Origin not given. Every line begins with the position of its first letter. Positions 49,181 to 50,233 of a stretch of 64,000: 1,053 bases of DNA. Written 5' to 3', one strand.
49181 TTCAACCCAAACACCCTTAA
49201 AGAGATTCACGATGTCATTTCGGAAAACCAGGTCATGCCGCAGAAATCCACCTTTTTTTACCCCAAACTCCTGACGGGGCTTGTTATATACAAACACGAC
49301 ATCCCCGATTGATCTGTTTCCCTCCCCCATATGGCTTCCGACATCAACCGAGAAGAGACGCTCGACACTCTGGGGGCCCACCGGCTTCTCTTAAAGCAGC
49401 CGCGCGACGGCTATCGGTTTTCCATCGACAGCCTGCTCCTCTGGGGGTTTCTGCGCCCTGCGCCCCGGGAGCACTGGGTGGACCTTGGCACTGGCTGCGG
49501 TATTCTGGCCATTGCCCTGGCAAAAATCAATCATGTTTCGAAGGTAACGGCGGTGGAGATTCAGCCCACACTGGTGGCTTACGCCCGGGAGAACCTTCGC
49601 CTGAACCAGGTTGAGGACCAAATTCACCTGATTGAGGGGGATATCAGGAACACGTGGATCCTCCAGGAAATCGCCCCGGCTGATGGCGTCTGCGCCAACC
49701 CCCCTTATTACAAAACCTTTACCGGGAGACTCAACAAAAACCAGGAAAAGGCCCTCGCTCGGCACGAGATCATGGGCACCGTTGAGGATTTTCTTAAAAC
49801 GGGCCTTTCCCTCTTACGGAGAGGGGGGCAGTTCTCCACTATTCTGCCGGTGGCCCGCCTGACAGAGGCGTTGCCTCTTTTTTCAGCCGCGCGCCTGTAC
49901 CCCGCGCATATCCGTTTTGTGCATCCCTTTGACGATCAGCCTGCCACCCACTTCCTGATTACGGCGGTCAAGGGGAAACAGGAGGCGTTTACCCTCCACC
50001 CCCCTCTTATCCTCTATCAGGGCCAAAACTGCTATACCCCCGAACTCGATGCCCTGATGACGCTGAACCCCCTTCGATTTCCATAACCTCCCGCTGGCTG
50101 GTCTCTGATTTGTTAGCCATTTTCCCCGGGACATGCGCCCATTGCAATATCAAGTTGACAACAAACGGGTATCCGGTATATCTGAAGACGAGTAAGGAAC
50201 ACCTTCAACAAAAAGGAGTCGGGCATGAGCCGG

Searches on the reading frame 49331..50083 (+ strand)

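Call 12: search_protein_families(library=pfam, proteins=[window:49331-50083:+], max_evalue=0.001)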
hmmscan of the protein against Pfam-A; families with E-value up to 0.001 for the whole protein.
window:49331-50083:+ (251 aa): 12 families
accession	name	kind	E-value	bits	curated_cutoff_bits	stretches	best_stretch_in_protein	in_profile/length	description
PF02475.24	TRM5-TYW2_MTfase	-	5.4e-13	49.7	28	1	47-113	38-101/164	TRM5/TYW2 methyltransferase domain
PF05175.20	MTS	-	9.2e-12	45.4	23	1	35-129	21-111/170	Methyltransferase small domain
PF06325.19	PrmA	-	5.3e-11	43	22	1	46-123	162-233/296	Ribosomal protein L11 methyltransferase (PrmA)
PF13649.12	Methyltransf_25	-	2.9e-07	31.5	27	1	50-109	2-59/97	Methyltransferase domain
PF01135.25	PCMT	-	6.1e-07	29.9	20.3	1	44-119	72-145/210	Protein-L-isoaspartate(D-aspartate) O-methyltransferase (PCMT)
PF13847.12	Methyltransf_31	-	8.4e-07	29.2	27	1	48-107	6-65/145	Methyltransferase domain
PF12847.13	Methyltransf_18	-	7.3e-06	26.5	27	1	47-104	16-73/151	Methyltransferase domain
PF00398.26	RrnaAD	-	1.1e-05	25.1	24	1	45-128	30-111/263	Ribosomal RNA adenine dimethylase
PF01170.24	UPF0020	-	1.6e-05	25.1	22.3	1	48-129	61-134/197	RMKL-like, methyltransferase domain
PF09445.16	Methyltransf_15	-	2.7e-05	24.2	22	1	48-125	3-80/165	RNA cap guanine-N2 methyltransferase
PF08241.18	Methyltransf_11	-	5.5e-05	24.2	21.2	1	50-108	1-54/95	Methyltransferase domain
PF03602.21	Cons_hypoth95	-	0.00089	19.4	24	0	46-131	42-128/182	Conserved hypothetical protein 95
